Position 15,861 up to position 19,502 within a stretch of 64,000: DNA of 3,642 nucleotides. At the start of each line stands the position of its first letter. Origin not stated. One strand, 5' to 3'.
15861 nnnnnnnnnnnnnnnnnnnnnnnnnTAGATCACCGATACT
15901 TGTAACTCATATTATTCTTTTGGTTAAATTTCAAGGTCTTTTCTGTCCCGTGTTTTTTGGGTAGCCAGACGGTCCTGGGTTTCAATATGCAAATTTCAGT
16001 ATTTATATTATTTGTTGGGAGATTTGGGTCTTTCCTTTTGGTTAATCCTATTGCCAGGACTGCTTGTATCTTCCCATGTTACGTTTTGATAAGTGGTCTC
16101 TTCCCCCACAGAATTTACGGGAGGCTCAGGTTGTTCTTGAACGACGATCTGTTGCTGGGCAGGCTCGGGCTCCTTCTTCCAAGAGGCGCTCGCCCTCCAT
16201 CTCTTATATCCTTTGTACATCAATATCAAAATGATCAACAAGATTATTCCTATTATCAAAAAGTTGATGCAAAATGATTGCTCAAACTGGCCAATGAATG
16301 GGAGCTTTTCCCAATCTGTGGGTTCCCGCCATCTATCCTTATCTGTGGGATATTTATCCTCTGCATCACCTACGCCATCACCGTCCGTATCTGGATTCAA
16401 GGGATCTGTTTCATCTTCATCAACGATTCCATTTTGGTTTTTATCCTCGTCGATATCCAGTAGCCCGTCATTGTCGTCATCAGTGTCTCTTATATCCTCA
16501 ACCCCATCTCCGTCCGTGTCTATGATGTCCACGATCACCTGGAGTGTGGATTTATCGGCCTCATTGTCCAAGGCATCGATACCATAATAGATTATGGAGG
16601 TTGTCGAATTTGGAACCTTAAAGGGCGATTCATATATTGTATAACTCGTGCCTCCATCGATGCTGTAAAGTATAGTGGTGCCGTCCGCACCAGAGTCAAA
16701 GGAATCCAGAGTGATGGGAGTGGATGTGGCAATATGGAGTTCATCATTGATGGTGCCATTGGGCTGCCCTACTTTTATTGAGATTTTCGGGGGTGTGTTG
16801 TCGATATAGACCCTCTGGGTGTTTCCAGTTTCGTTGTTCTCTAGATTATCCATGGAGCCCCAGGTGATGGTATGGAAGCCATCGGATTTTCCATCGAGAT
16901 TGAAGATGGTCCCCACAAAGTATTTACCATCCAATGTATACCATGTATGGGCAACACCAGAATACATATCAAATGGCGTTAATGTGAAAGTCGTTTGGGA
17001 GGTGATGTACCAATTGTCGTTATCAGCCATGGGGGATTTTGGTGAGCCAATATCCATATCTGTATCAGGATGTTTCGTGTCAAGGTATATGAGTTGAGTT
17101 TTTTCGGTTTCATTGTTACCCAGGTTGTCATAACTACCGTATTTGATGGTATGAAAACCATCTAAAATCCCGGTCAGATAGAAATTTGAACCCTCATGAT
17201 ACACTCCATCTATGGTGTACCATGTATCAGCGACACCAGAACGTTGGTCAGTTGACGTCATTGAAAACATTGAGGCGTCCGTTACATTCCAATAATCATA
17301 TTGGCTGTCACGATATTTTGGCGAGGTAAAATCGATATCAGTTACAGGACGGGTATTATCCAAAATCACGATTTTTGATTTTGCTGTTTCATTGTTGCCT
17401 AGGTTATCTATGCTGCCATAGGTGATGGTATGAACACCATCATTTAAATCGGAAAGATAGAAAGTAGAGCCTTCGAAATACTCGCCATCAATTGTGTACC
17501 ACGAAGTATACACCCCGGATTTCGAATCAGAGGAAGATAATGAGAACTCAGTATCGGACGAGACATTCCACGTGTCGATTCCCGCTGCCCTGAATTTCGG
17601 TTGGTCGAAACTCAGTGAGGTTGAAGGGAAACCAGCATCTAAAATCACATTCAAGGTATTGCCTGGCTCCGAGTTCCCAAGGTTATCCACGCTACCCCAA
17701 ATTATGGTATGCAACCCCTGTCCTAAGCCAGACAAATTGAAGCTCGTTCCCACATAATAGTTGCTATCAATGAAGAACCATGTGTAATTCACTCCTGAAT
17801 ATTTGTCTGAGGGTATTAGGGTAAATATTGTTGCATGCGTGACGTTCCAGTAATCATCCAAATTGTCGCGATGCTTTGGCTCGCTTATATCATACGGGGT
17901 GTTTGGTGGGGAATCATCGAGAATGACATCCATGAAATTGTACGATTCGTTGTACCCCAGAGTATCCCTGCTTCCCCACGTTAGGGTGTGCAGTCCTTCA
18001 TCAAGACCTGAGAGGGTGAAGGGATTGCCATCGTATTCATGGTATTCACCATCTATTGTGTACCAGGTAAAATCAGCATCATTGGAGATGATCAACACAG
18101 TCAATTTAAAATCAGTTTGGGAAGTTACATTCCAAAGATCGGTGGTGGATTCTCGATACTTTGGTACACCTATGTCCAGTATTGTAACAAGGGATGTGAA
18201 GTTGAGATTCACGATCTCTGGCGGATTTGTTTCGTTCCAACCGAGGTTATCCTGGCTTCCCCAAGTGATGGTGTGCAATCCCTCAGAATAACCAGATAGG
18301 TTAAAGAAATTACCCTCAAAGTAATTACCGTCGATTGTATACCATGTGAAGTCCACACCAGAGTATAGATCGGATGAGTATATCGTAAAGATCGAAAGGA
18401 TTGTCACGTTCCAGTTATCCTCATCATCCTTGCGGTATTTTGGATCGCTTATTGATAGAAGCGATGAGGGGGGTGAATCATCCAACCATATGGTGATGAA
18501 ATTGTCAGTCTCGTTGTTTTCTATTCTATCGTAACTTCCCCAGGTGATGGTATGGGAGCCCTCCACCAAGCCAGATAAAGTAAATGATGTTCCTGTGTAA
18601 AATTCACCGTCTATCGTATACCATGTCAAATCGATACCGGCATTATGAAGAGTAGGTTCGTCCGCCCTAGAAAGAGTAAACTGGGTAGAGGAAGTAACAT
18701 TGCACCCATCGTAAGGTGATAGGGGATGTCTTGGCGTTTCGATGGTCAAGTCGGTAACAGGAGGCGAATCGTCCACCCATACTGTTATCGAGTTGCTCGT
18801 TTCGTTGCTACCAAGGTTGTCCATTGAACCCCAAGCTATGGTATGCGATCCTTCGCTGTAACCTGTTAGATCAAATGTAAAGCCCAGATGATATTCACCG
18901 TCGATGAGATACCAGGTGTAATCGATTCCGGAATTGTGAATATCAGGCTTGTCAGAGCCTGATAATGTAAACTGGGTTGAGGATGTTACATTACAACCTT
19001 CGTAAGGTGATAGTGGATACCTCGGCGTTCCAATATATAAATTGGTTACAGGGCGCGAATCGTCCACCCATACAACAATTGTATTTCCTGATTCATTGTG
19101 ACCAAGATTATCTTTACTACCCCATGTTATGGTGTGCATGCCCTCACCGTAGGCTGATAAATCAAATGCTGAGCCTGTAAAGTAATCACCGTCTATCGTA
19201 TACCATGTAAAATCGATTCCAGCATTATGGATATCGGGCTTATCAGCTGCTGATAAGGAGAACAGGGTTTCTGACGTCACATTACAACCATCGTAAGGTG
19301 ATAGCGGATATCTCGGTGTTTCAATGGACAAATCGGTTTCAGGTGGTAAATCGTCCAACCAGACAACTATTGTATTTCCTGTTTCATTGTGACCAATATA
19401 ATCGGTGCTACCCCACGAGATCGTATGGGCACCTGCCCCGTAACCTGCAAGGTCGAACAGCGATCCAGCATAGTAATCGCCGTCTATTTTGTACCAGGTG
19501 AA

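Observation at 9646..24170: Two adjacent giant genes place different protease heads (M6 metallo, C25 cysteine) on one shared modular stalk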

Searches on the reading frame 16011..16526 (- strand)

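Call 45: search_protein_families(library=pfam, proteins=[window:16011-16526:-], max_evalue=1)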
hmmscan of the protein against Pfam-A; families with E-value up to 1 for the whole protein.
seq(172 aa): 1 family
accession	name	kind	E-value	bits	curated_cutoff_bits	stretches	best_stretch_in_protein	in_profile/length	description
PF20087.4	DUF6479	-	0.09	13.7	25.4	1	83-134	17-66/120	Family of unknown function (DUF6479)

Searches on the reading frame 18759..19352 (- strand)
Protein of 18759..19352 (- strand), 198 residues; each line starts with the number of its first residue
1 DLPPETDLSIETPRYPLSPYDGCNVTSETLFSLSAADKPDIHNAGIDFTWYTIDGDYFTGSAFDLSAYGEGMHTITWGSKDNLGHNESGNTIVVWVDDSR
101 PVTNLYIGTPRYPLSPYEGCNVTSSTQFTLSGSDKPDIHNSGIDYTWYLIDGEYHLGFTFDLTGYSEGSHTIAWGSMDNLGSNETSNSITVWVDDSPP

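Call 41: predict_structure(alignment_id=A2)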
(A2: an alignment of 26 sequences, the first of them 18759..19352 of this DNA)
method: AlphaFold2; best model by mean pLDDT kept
length: 198 residues; sequences in the alignment: 26
mean_pLDDT: 94.2   pTM: 0.81
mean pLDDT of the five models: 94.2, 92.1, 91.8, 91.5, 90.0
residues with pLDDT >= 90: 170; 70-90: 26; 50-70: 2; < 50: 0
segments of 3 or more residues with pLDDT < 50: none
pLDDT, mean of each block of 10 residues (from residue 1): 90 93 97 88 88 98 96 98 93 96 96 93 98 88 97 97 96 98 95 88
secondary structure, 60 per line:
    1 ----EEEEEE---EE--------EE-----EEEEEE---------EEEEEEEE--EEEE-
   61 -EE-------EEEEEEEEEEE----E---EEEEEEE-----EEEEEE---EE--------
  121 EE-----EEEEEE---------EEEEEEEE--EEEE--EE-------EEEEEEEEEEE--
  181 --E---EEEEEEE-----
elements in order: E5-10 E31-36 E46-53 E56-59 E71-81 E90-96 E102-107 E128-133 E143-150 E153-156 E168-178 E187-193

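Call 43: fold_search(model_id=the predicted structure, library=pdb)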
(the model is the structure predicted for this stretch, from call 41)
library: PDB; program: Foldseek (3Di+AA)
matches with E <= 10: 1274; with E <= 0.001: 30
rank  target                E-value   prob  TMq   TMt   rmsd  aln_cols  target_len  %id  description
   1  2yn3_C                1.7e-07  1.00  0.69  0.50   4.4       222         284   17  Structural insight into the giant calcium-binding adhesin SiiE: implications for the adhesion of Salmonella enterica t (released 2013-04-03)
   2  2yn3_A                3.3e-07  1.00  0.62  0.47   4.9       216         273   17  Structural insight into the giant calcium-binding adhesin SiiE: implications for the adhesion of Salmonella enterica t (released 2013-04-03)
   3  3pdd                  4.0e-07  1.00  0.47  0.48   6.0       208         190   16  Structures of Clostridium thermocellum CbhA fibronectin(III)-like modules (released 2011-11-23)
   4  2yn5_A                5.5e-07  1.00  0.69  0.50   4.4       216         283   16  Structural insight into the giant calcium-binding adhesin SiiE: implications for the adhesion of Salmonella enterica t (released 2013-04-03)
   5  2yn5_B                9.1e-07  1.00  0.70  0.51   3.7       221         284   16  Structural insight into the giant calcium-binding adhesin SiiE: implications for the adhesion of Salmonella enterica t (released 2013-04-03)
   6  8cka_B                3.7e-06  1.00  0.58  0.32   6.5       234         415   14  Deinococcus radidurans HPI S-layer (released 2023-04-19)
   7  4be5_A                2.3e-05  1.00  0.28  0.25  21.2       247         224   17  V. cholera biofilm scaffolding protein RbmA (released 2013-12-18)
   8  4kkq_A                4.5e-05  1.00  0.27  0.24  21.0       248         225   17  Crystal structure of Vibrio cholerae RbmA (crystal form 1) (released 2013-05-22)
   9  4be6_A                6.8e-05  1.00  0.29  0.26  21.0       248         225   17  V. cholera biofilm scaffolding protein RbmA (released 2013-12-18)
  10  7biz_A                8.0e-05  1.00  0.35  0.16  12.0       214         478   15  Structure of a B12 binding lipoprotein from Bacteroides thetaiotaomicron (released 2022-03-02)
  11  4kkp_B                8.0e-05  1.00  0.26  0.22  20.9       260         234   17  Crystal structure of Vibrio cholerae RbmA (crystal form 2) (released 2013-05-22)
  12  4kkp_A                9.3e-05  1.00  0.27  0.23  21.1       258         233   16  Crystal structure of Vibrio cholerae RbmA (crystal form 2) (released 2013-05-22)
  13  4kkr_A                1.1e-04  1.00  0.27  0.25  21.1       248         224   17  Crystal structure of Vibrio cholerae RbmA (crystal form 3) (released 2013-05-22)
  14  2yn3_D                1.4e-04  1.00  0.35  0.34   9.1       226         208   17  Structural insight into the giant calcium-binding adhesin SiiE: implications for the adhesion of Salmonella enterica t (released 2013-04-03)
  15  4kkq_B                1.5e-04  1.00  0.28  0.25  21.4       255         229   15  Crystal structure of Vibrio cholerae RbmA (crystal form 1) (released 2013-05-22)
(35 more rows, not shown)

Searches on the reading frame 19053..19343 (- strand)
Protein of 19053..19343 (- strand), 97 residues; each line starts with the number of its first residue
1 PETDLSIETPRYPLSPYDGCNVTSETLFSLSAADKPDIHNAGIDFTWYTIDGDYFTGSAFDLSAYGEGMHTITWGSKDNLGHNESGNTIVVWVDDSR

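Call 65: find_related_loci(query=A3, collection=genome_contigs, flank=10000)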
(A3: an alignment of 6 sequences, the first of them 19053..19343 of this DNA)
Query A3 (97 aa) in genome_contigs; peptide patterns used: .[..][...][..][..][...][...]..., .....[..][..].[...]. (x = any residue, [..] = any of these).
11 stretches matched a pattern; 7 encode a relative of the query (tblastn E <= 1e-3); 7 distinct loci.
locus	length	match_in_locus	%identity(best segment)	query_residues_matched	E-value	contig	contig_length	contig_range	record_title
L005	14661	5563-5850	70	1-96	4e-44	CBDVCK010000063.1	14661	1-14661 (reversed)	MAG TPA_asm: uncultured Thermoplasmata archaeon isolate SRR22302367_concoct_124 genome assembly, contig: ERZ26661968.192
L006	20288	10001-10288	71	1-96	5e-44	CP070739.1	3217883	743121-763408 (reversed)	MAG: Methanomassiliicoccales archaeon isolate bin396 chromosome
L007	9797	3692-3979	64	1-97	2e-39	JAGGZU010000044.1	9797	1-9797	MAG: Thermoplasmata archaeon isolate AUK212 PB_MBMC_166_c_000000000043, whole genome shotgun sequence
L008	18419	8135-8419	63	1-96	5e-36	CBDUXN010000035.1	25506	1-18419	MAG TPA_asm: uncultured Thermoplasmata archaeon isolate SRR22302370_concoct_146 genome assembly, contig: ERZ25074855.122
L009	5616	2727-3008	55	1-94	3e-34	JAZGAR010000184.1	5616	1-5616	MAG: Thermoplasmata archaeon isolate SCS1bin.31 SCS1bin.31_188, whole genome shotgun sequence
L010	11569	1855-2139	54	1-96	4e-32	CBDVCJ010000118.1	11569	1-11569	MAG TPA_asm: uncultured Thermoplasmata archaeon isolate SRR22302367_concoct_193 genome assembly, contig: ERZ26661968.290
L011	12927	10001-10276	50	1-96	2e-24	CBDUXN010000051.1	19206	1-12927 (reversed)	MAG TPA_asm: uncultured Thermoplasmata archaeon isolate SRR22302370_concoct_146 genome assembly, contig: ERZ25074855.196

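Call 67: search_protein_families(library=pfam, proteins=[L008:9705-15419:+, L011:7409-12502:+, L011:2-7222:+, L010:34-7227:+, L009:3-4469:+], max_evalue=0.0001)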
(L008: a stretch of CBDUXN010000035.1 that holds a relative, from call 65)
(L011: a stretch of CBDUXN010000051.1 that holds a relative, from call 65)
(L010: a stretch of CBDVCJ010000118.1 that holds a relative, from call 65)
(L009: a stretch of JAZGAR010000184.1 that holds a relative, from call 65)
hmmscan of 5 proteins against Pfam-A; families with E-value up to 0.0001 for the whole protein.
L008:9705-15419:+ (1905 aa): 6 families
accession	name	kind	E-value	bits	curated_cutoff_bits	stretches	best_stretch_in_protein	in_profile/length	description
PF01364.23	Peptidase_C25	-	4.5e-59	201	23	1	263-644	1-373/374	Peptidase family C25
PF13750.12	Big_3_3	-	1.2e-17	64.4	27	0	892-948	5-61/157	Bacterial Ig-like domain (group 3)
PF18911.6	PKD_4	-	1.8e-15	57.1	27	1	650-735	1-85/85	PKD domain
PF08126.16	Propeptide_C25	-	2.1e-08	34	22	1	65-210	36-176/205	Propeptide_C25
PF00801.26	PKD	-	3.3e-07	30.6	23.5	1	675-728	23-74/80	PKD domain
PF22352.2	K319L-like_PKD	-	2.1e-06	28.1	27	1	657-735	1-84/84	K319L-like, PKD domain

L011:7409-12502:+ (1698 aa): 3 families
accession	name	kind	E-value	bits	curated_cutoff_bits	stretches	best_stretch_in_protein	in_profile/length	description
PF00082.27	Peptidase_S8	-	1.2e-17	64.7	21.8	1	252-533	4-288/288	Subtilase family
PF13750.12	Big_3_3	-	8.8e-12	45.4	27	0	721-785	2-68/157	Bacterial Ig-like domain (group 3)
PF17957.7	Big_7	-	2.6e-06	28.4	24.1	1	676-740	3-70/70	Bacterial Ig domain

L011:2-7222:+ (2407 aa): 6 families
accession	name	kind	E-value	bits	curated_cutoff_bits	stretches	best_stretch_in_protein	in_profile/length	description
PF18911.6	PKD_4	-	1.6e-85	281.7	27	6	1803-1888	1-85/85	PKD domain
PF00801.26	PKD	-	2.9e-39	133.3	23.5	3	1636-1707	10-74/80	PKD domain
PF22352.2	K319L-like_PKD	-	4.7e-31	107.1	27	2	1631-1714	1-84/84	K319L-like, PKD domain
PF20773.4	InhA-like_MAM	-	1.7e-08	34.7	26.9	0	95-145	114-162/191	Immune inhibitor A-like, MAM domain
PF18981.6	InlK_D3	-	2.6e-06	27.8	25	0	1688-1714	48-75/75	Internalin K domain (D3/D4)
PF07495.19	Y_Y_Y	-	5e-05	23.6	26.6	0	1772-1801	33-64/65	Y_Y_Y domain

L010:34-7227:+ (2398 aa): 8 families
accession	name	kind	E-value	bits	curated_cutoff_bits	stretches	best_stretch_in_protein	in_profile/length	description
PF12245.14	Big_3_2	-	1.7e-20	73.8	23.3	0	1129-1200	50-122/122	Bacterial Ig-like domain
PF19077.6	Big_13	-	3.2e-13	50.5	27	0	1024-1108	22-102/102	Bacterial Ig-like domain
PF18911.6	PKD_4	-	3.2e-10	40.4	27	1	2265-2338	10-84/85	PKD domain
PF17957.7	Big_7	-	6.5e-10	40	24.1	0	1021-1074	10-61/70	Bacterial Ig domain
PF22352.2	K319L-like_PKD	-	5.4e-08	33.2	27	1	2272-2339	11-84/84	K319L-like, PKD domain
PF00801.26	PKD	-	1.3e-07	32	23.5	1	2266-2332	8-74/80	PKD domain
PF24893.1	DUF7743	-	6.3e-06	26.3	27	0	1986-2055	22-99/120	Domain of unknown function (DUF7743)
PF18565.7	Glyco_hydro2_C5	-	5.9e-05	23.3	32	0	1080-1128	15-63/103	Glycoside hydrolase family 2 C-terminal domain 5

L009:3-4469:+ (1489 aa): 3 families
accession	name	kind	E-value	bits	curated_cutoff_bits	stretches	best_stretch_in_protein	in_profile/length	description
PF00082.27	Peptidase_S8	-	9.2e-16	58.4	21.8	1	29-304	4-288/288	Subtilase family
PF13750.12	Big_3_3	-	6.2e-15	55.6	27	0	684-736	6-59/157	Bacterial Ig-like domain (group 3)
PF17957.7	Big_7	-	3.9e-07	31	24.1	1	446-510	3-70/70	Bacterial Ig domain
